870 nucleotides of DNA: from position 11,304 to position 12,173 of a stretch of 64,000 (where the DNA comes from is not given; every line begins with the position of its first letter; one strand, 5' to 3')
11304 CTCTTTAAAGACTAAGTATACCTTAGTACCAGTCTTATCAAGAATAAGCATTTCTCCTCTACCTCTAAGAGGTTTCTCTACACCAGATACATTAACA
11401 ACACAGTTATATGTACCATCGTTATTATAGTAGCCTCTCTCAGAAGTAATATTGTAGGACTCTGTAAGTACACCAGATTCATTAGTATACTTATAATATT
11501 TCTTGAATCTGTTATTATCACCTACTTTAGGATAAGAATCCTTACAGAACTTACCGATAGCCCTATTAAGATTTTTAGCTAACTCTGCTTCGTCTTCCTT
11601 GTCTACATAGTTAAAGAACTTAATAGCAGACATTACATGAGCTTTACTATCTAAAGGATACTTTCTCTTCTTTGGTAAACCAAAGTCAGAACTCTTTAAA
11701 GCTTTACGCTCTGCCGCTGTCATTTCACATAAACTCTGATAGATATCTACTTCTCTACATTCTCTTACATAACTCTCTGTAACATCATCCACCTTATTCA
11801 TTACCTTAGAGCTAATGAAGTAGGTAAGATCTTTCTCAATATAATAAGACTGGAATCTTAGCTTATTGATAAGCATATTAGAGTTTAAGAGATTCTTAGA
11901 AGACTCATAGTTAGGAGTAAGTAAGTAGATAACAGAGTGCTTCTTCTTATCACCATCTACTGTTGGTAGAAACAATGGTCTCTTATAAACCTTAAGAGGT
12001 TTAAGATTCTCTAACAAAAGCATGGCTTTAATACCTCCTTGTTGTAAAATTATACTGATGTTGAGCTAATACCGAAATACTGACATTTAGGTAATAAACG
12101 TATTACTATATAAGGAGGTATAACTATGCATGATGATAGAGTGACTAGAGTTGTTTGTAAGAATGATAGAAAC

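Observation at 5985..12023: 2012-aa protein combining a Nudix hydrolase box with an RNA polymerase beta-subunit-like C-terminal half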

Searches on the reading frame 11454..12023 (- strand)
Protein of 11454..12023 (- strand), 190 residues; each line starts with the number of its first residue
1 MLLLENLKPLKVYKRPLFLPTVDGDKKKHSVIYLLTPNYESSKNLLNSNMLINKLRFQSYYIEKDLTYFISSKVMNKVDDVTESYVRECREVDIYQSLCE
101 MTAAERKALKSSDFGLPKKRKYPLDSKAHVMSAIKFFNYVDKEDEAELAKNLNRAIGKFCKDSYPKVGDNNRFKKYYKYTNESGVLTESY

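Call 44: search_solved_structures(query=A1, max_evalue=10, show_alignments=2)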
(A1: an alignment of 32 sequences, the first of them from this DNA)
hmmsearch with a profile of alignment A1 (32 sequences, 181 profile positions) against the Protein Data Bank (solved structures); distinct sequences matched with E-value up to 10: 1.
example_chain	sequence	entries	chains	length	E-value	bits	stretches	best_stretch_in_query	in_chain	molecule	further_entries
6z1p_BD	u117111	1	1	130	0.22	14.6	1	89-141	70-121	IGR motif protein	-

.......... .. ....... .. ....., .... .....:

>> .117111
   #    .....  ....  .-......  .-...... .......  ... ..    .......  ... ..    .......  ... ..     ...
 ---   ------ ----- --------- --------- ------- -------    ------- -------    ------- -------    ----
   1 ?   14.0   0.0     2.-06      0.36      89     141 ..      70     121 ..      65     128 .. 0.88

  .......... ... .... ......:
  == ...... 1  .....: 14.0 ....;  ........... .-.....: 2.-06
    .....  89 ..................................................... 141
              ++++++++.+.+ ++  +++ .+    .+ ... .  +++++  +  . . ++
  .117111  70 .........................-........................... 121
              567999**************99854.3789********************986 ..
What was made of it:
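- Tried and rejected: PDB sequence search with the leader profile: only a chance-level hit at E=0.22 (call 44).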

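Call 53: predict_structure(alignment_id=A1)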
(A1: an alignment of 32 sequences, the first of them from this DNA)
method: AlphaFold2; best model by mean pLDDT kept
length: 190 residues; sequences in the alignment: 32
mean_pLDDT: 60.9   pTM: 0.43
mean pLDDT of the five models: 60.9, 60.6, 59.8, 58.5, 53.1
residues with pLDDT >= 90: 5; 70-90: 71; 50-70: 28; < 50: 86
segments of 3 or more residues with pLDDT < 50: 1-5, 7-23, 28-37, 56-91, 93-99, 182-190
pLDDT, mean of each block of 10 residues (from residue 1): 40 41 48 44 57 48 37 40 40 48 77 84 86 87 90 87 81 80 42
secondary structure, 60 per line:
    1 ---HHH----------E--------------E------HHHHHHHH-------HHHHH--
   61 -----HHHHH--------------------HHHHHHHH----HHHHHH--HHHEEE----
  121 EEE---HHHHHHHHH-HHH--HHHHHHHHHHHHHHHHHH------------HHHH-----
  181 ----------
elements in order: H39-46 H54-58 H66-70 H91-98 H103-108 E114-116 E121-123 H127-135 H142-159 H172-175
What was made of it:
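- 11469..12023 (-): Conserved N-terminal leader, aa 1-185. Present in all 120 homologues at ~175-187 aa. aa 1-100 are predicted not to fold when modelled alone. Model pLDDT <50 over most of aa 1-99 (call 53).
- The conserved leader is predicted not to fold on its own, as expected of a segment that binds a partner (call 53).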

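Call 64: fold_search(model_id=the predicted structure, library=pdb)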
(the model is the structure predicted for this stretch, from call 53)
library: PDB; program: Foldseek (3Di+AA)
matches with E <= 10: 33; with E <= 0.001: 0
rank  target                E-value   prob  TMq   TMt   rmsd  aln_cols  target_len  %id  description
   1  4err_B                2.9e+00  0.10  0.17  0.36  13.7        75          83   15  1.55 Angstrom Crystal Structure of the Four Helical Bundle Membrane Localization Domain (4HBM) of the Vibrio vulnificu (released 2012-05-02)
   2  4err_A                3.6e+00  0.09  0.17  0.36  13.8        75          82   15  1.55 Angstrom Crystal Structure of the Four Helical Bundle Membrane Localization Domain (4HBM) of the Vibrio vulnificu (released 2012-05-02)
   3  9h80_M                3.8e+00  0.13  0.18  0.10   6.4        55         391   11  Structure of the outer membrane exopolysaccharide transporter PelBC (released 2025-06-11)
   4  3msv_A                6.0e+00  0.08  0.18  0.11   4.1        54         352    9  The hypoxic regulator of sterol synthesis Nro1 is a nuclear import adaptor (released 2011-04-20)
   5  6rd5_3                6.0e+00  0.07  0.21  0.17   9.7        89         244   16  CryoEM structure of Polytomella F-ATP synthase, focussed refinement of Fo and peripheral stalk, C2 symmetry (released 2019-07-03)
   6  9n6v_LP               6.0e+00  0.03  0.16  0.10  12.2       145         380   10  SSU processome maturation and disassembly, State A (released 2025-11-05)
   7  3nah_B                6.4e+00  0.09  0.19  0.08   5.7        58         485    9  Crystal structures and functional analysis of murine norovirus RNA-dependent RNA polymerase (released 2011-06-08)
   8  8fkp_NO               6.4e+00  0.06  0.17  0.12  10.3        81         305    7  Human nucleolar pre-60S ribosomal subunit (State A1) (released 2023-07-12)
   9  6emy_A                6.4e+00  0.06  0.14  0.09  13.1        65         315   11  Structure of the Tn1549 transposon Integrase (aa 82-397, Y379F) in complex with transposon right end DNA (released 2018-04-04)
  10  4ai6_A                6.8e+00  0.06  0.15  0.02   8.6        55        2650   25  Dynein Motor Domain - ADP complex (released 2012-03-14)
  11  8gwg_A                6.8e+00  0.02  0.12  0.03   9.8        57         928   10  SARS-CoV-2 E-RTC complex with SMP-nsp9 and GMPPNP (released 2022-12-14)
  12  5y3d_B                7.2e+00  0.11  0.19  0.08   3.7        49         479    8  Structural insight into the interaction between RNA polymerase and VPg for norovirus replication (released 2018-07-18)
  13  4afl_E                7.2e+00  0.08  0.15  0.25   3.2        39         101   20  The crystal structure of the ING4 dimerization domain reveals the functional organization of the ING family of chromat (released 2012-02-22)
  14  8e20_B                7.2e+00  0.07  0.22  0.02  11.1       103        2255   12  Cryo-EM structure of the full-length human NF1 dimer (released 2023-04-26)
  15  6ylh_K                7.2e+00  0.02  0.16  0.12  16.4       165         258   12  Rix1-Rea1 pre-60S particle - full composite structure (released 2020-07-29)
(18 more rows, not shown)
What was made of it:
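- Tried and rejected: The model itself is poor for aa 1-100 (calls 53, 64).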

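Call 71: search_protein_representatives(alignment_id=A1)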
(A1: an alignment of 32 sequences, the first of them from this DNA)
Query: 32 sequences, 181 profile positions. Proteins with E-value up to 0.001 (for the whole library): 2084; up to 1e-10: 1397; up to 1e-30: 108. The best 150 are listed.
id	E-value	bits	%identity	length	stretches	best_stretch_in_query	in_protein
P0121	4.1e-79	281.0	-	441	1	1-177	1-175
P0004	1.7e-76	272.5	-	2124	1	1-178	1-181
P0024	5.8e-74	264.2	-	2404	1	1-177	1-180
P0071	6.4e-74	264.1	-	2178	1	1-178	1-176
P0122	2.7e-73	262.1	-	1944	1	1-178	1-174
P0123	2.9e-73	261.9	-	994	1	1-177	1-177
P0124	3.2e-73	261.8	-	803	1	1-180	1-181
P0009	4.3e-73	261.4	-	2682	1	1-177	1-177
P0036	9.4e-73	260.3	-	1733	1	1-178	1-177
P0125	9.8e-73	260.2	-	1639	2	1-180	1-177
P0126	1.8e-72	259.4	-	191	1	1-180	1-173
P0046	2.3e-71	255.8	-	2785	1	1-177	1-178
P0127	2.3e-71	255.8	-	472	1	1-180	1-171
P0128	1.8e-68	246.3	-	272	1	1-178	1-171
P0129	4.4e-68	245.1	-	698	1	1-177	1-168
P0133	5.9e-66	238.1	-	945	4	98-177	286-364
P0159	3.8e-43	163.8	-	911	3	97-178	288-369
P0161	5.9e-42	159.9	-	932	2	98-178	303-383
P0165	5.0e-41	156.9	-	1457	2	98-179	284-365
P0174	7.9e-39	149.7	-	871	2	98-179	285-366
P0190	2.9e-36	141.4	-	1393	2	99-177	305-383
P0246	1.2e-26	110.1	-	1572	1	98-180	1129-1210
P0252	8.3e-26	107.3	-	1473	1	99-177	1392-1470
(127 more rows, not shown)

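Call 72: search_protein_families(library=pfam, proteins=[P0133, P0159, P0161, P0174, P0165, P0190, P0246, P0252], max_evalue=0.001)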
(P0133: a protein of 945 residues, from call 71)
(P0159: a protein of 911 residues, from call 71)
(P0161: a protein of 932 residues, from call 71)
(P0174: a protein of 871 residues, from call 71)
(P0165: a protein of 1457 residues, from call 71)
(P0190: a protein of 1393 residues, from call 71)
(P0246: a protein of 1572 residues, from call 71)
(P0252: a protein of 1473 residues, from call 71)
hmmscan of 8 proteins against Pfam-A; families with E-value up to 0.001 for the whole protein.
P0133 (945 aa): 1 family
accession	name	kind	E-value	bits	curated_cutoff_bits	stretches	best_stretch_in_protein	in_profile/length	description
PF20223.3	DUF6582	-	2.2e-21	76.4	27.3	1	109-166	17-80/83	Family of unknown function (DUF6582)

P0159 (911 aa): 1 family
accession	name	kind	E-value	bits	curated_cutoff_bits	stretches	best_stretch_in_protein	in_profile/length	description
PF20223.3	DUF6582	-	2e-07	31.6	27.3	1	297-348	18-71/83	Family of unknown function (DUF6582)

P0161 (932 aa): 3 families
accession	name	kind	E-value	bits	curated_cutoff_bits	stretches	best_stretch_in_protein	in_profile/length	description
PF20223.3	DUF6582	-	1.4e-05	25.7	27.3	1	308-370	6-80/83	Family of unknown function (DUF6582)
PF13302.13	Acetyltransf_3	-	2e-05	25.7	25.4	1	465-535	69-138/138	Acetyltransferase (GNAT) domain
PF00583.31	Acetyltransf_1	-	0.00016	22.4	20.7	1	447-527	27-109/116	Acetyltransferase (GNAT) family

P0174 (871 aa): 4 families
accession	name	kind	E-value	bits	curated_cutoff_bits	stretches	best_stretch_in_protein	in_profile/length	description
PF00583.31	Acetyltransf_1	-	1.8e-09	38.3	20.7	1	424-501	41-116/116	Acetyltransferase (GNAT) family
PF20223.3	DUF6582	-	5.7e-09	36.6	27.3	1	293-348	18-79/83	Family of unknown function (DUF6582)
PF13302.13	Acetyltransf_3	-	9.7e-07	30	25.4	1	420-502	56-138/138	Acetyltransferase (GNAT) domain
PF13508.13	Acetyltransf_7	-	3.2e-05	24.6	27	1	426-502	11-83/84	Acetyltransferase (GNAT) domain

P0165 (1457 aa): 11 families
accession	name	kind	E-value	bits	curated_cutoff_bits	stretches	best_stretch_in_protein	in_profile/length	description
PF04015.17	DUF362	-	6.4e-42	144.3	24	1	862-1072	2-200/200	Domain of unknown function (DUF362)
PF00583.31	Acetyltransf_1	-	7.9e-25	87.8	20.7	2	730-803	36-116/116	Acetyltransferase (GNAT) family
PF13508.13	Acetyltransf_7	-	6.6e-18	65.3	27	2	733-805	9-84/84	Acetyltransferase (GNAT) domain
PF13673.13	Acetyltransf_10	-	4.4e-15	56.2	23.6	1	724-823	28-128/128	Acetyltransferase (GNAT) domain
PF13302.13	Acetyltransf_3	-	5.8e-12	46.9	25.4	1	599-669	68-138/138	Acetyltransferase (GNAT) domain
PF20223.3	DUF6582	-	5.9e-10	39.8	27.3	1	287-347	13-79/83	Family of unknown function (DUF6582)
PF08445.16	FR47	-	2.7e-09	37.3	22.1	1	748-805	18-79/86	FR47-like protein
PF14542.12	Acetyltransf_CG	-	4.8e-08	33.5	30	1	732-787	3-60/80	GCN5-related N-acetyl-transferase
PF13420.13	Acetyltransf_4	-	1.4e-06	28.8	24.3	0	597-673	61-139/155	Acetyltransferase (GNAT) domain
PF17013.11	Acetyltransf_15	-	0.0006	19.7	35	1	743-834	63-164/210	Putative acetyl-transferase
PF04473.18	DUF553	-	0.00088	19.2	20.5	0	386-450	17-92/140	Transglutaminase-like domain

P0190 (1393 aa): 7 families
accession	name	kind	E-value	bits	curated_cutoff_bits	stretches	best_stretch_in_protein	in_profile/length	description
PF00583.31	Acetyltransf_1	-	3e-15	57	20.7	1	800-885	33-116/116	Acetyltransferase (GNAT) family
PF13302.13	Acetyltransf_3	-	1.8e-11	45.3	25.4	2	809-886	61-138/138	Acetyltransferase (GNAT) domain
PF00293.34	NUDIX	-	8.2e-09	36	21.1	1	630-753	12-127/134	NUDIX domain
PF20223.3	DUF6582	-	1.5e-06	28.9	27.3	1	312-373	18-82/83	Family of unknown function (DUF6582)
PF08445.16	FR47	-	4.8e-06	26.9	22.1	1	827-888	21-80/86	FR47-like protein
PF13508.13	Acetyltransf_7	-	1.5e-05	25.7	27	1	811-886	12-83/84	Acetyltransferase (GNAT) domain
PF13173.12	AAA_14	-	0.00039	20.8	27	0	410-452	2-48/129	AAA domain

P0246 (1572 aa): 5 families
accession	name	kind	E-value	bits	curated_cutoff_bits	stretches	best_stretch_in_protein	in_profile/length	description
PF00583.31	Acetyltransf_1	-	1.1e-10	42.2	20.7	1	131-226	31-116/116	Acetyltransferase (GNAT) family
PF13508.13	Acetyltransf_7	-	2.8e-09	37.6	27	1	140-228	10-84/84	Acetyltransferase (GNAT) domain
PF20223.3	DUF6582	-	1.3e-07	32.2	27.3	1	1128-1185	9-71/83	Family of unknown function (DUF6582)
PF13673.13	Acetyltransf_10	-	4e-07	30.5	23.6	1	121-231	20-112/128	Acetyltransferase (GNAT) domain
PF19086.5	Terpene_syn_C_2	-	0.00095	19.4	23.7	0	685-766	9-89/199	Terpene synthase family 2, C-terminal metal binding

P0252 (1473 aa): 5 families
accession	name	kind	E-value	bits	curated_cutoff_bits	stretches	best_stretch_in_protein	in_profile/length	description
PF00702.32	Hydrolase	-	3.9e-12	47.4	26.4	1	1174-1360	1-191/191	haloacid dehalogenase-like hydrolase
PF13419.12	HAD_2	-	5.3e-11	43.4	23.8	1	1177-1364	1-176/178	Haloacid dehalogenase-like hydrolase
PF00293.34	NUDIX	-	2.4e-09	37.7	21.1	1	213-339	17-133/134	NUDIX domain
PF13671.12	AAA_33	-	7e-07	30.1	27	1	977-1034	2-59/143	AAA domain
PF20223.3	DUF6582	-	2.6e-05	24.9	27.3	1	1400-1433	19-52/83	Family of unknown function (DUF6582)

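Call 73: search_protein_families(library=phrogs, proteins=[P0133, P0159, P0161, P0174, P0165, P0190, P0246, P0252], max_evalue=0.001)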
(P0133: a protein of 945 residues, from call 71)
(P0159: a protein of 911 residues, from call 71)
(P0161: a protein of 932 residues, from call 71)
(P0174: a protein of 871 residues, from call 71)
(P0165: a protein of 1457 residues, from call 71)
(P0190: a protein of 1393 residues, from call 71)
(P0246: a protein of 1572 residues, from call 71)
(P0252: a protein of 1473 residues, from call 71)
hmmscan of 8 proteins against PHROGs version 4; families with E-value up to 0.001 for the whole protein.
P0133 (945 aa): 1 family
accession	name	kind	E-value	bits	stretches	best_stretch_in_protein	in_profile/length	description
phrog_16160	-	unknown function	1.5e-37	129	4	195-232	3-40/69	-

P0159 (911 aa): 1 family
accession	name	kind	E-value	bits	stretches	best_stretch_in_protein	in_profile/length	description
phrog_16160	-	unknown function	7.7e-08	33.8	1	290-325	3-38/69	-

P0161 (932 aa): 1 family
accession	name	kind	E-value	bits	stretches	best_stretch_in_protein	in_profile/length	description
phrog_16160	-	unknown function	1.7e-06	29.5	1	303-337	2-36/69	-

P0174 (871 aa): 2 families
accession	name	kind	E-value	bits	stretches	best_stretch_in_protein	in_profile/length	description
phrog_16160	-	unknown function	6.4e-08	34.1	1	285-320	2-37/69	-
phrog_1249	-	other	3.6e-07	31.1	1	439-502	85-147/180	acetyltransferase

P0165 (1457 aa): 6 families
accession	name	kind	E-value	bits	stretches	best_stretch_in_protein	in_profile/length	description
phrog_1249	-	other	1.6e-21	77.8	2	733-812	65-155/180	acetyltransferase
phrog_3810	-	other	9.1e-17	62.5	1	721-807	53-146/155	acetyltransferase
phrog_21214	-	other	4.8e-10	40.6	1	750-810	73-127/129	acetyltransferase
phrog_7861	-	other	6e-09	36.7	1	756-824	58-128/159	acetyltransferase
phrog_16160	-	unknown function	3.4e-08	34.9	1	284-319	2-37/69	-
phrog_1758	-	other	0.00047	21.2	1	691-825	57-180/184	acetyltransferase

P0190 (1393 aa): 6 families
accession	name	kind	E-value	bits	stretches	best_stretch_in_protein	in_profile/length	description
phrog_1249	-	other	7.1e-10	39.9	1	825-906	87-164/180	acetyltransferase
phrog_1198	-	other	1e-08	36.2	1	635-766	42-175/253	MutT/NUDIX hydrolase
phrog_16160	-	unknown function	1.6e-06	29.6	1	304-362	2-58/69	-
phrog_15528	-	head and packaging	2.3e-05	24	1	636-701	528-593/794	portal protein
phrog_19657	-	other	9.6e-05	23.4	1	648-748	56-154/176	nudix hydrolase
phrog_10313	-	other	0.00013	22.7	1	627-695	8-82/159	nudix hydrolase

P0246 (1572 aa): 7 families
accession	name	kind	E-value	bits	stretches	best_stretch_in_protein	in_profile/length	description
phrog_1128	-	moron, auxiliary metabolic gene and host takeover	4.5e-12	46.9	1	1204-1373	8-164/381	enoyl-CoA hydratase/carnithine racemase-like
phrog_1249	-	other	6.7e-10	40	1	92-237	5-157/180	acetyltransferase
phrog_16160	-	unknown function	9.2e-08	33.6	1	1129-1163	2-36/69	-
phrog_10766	-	unknown function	7.7e-07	29.9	1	429-555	16-159/186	-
phrog_3810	-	other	1.7e-06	29.1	1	138-228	65-144/155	acetyltransferase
phrog_5043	-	unknown function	5.1e-06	27.4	1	438-529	30-117/207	-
phrog_21214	-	other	0.0001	23.4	0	105-195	16-98/129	acetyltransferase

P0252 (1473 aa): 4 families
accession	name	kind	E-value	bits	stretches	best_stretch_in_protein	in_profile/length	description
phrog_8468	-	other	1e-09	39.5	1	1174-1369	7-195/221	HAD-superfamily hydrolase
phrog_16160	-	unknown function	0.00023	22.7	1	1396-1425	7-36/69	-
phrog_505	-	other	0.00038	21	0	975-1020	3-49/295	polynucleotide kinase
phrog_19657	-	other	0.00068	20.6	0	224-335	59-161/176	nudix hydrolase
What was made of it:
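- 11484..11726 (-): DUF6582-type small helical domain, aa ~100-180 (motif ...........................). The same domain occurs in other multi-enzyme phage proteins (calls 71-73).
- The same domain set rides on proteins that showed no RNAP family match (calls 72, 73).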

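Call 74: find_encoding_contigs(protein=P0165, flank=8000, max_places=2)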
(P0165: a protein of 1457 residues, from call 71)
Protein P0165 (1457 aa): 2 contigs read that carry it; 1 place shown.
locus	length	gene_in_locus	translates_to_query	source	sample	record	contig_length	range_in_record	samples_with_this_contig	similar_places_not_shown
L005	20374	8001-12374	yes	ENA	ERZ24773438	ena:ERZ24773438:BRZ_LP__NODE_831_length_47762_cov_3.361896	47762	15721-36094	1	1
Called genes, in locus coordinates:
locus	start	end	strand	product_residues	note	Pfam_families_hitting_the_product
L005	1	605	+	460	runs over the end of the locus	-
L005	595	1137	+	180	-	-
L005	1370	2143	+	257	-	PF07463:NUMOD4 (weak), PF13392:HNH_3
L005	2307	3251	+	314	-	-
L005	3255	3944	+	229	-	-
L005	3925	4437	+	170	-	-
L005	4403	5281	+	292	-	-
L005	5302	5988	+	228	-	-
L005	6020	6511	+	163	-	-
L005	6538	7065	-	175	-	-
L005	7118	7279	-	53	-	-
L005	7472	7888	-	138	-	-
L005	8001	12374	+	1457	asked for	PF14542:Acetyltransf_CG (faint), PF20223:DUF6582, PF00583:Acetyltransf_1, PF13302:Acetyltransf_3 (weak), PF00583:Acetyltransf_1, PF13508:Acetyltransf_7, PF13673:Acetyltransf_10, PF04015:DUF362, +2 more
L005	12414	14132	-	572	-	PF00118:Cpn60_TCP1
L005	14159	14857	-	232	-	-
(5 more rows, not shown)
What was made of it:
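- One of these proteins is encoded beside a Cpn60 gene, which is typical of this phage group (calls 71-74).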
